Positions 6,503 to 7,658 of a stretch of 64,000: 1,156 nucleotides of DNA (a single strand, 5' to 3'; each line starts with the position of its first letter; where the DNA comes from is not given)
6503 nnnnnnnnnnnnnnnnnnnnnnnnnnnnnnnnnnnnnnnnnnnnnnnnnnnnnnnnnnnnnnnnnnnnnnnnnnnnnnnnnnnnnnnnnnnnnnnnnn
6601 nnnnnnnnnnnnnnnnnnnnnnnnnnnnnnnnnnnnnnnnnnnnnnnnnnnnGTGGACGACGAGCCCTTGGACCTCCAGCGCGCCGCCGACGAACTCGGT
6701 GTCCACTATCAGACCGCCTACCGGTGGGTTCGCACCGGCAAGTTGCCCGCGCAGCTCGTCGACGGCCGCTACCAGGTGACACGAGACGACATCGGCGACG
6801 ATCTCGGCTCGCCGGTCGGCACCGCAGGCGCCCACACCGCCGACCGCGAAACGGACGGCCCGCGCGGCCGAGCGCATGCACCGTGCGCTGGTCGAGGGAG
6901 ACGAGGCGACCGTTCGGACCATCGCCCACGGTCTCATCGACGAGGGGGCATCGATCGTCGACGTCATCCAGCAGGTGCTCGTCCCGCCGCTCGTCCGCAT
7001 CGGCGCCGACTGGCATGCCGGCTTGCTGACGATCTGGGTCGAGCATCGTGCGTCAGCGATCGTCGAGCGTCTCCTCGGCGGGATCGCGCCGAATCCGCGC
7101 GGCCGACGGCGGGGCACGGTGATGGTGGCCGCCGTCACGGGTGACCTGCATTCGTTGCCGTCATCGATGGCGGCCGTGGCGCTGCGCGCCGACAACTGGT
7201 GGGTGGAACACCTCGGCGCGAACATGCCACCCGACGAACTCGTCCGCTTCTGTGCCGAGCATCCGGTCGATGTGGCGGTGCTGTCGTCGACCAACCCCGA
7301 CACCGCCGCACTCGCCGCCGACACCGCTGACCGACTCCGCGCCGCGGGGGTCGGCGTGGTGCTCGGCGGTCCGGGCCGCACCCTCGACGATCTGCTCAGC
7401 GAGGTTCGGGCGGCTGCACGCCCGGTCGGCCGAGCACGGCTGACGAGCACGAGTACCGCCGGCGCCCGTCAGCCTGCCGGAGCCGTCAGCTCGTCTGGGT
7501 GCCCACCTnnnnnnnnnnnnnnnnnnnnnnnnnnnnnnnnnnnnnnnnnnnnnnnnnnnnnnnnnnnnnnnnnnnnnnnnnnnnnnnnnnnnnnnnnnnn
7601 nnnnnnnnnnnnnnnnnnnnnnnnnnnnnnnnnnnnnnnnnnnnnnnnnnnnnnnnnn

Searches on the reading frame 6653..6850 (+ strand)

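Call 7: search_protein_families(library=pfam, proteins=[window:6653-6850:+], max_evalue=0.01)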
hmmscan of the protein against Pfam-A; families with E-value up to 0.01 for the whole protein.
window:6653-6850:+ (66 aa): 3 families
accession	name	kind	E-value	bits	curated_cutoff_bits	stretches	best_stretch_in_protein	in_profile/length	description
PF12728.13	HTH_17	-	3.9e-09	37.1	27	1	6-47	2-43/51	Helix-turn-helix domain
PF13384.12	HTH_23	-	0.00012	22.2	24.6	1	9-27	21-39/50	Homeodomain-like domain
PF13551.12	HTH_29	-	0.005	17.3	28.1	1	8-27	15-34/64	Winged helix-turn helix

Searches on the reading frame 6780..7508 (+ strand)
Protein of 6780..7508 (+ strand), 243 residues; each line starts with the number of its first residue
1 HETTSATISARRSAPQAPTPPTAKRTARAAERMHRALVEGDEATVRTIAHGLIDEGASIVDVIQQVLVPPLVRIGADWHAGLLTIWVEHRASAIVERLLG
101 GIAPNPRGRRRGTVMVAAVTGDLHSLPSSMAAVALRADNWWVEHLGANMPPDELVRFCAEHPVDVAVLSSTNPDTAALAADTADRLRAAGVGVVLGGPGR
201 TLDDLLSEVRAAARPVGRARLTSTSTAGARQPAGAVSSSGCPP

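Call 7: search_protein_families(library=pfam, proteins=[window:6780-7508:+], max_evalue=0.01)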
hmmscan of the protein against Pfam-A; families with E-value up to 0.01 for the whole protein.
window:6780-7508:+ (243 aa): 2 families
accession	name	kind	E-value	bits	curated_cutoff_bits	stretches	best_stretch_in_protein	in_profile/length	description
PF02310.24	B12-binding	-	8.9e-13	48.6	32.1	1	113-206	2-97/121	B12 binding domain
PF02607.22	B12-binding_2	-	4.2e-12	46.5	23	1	30-99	2-70/74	B12 binding domain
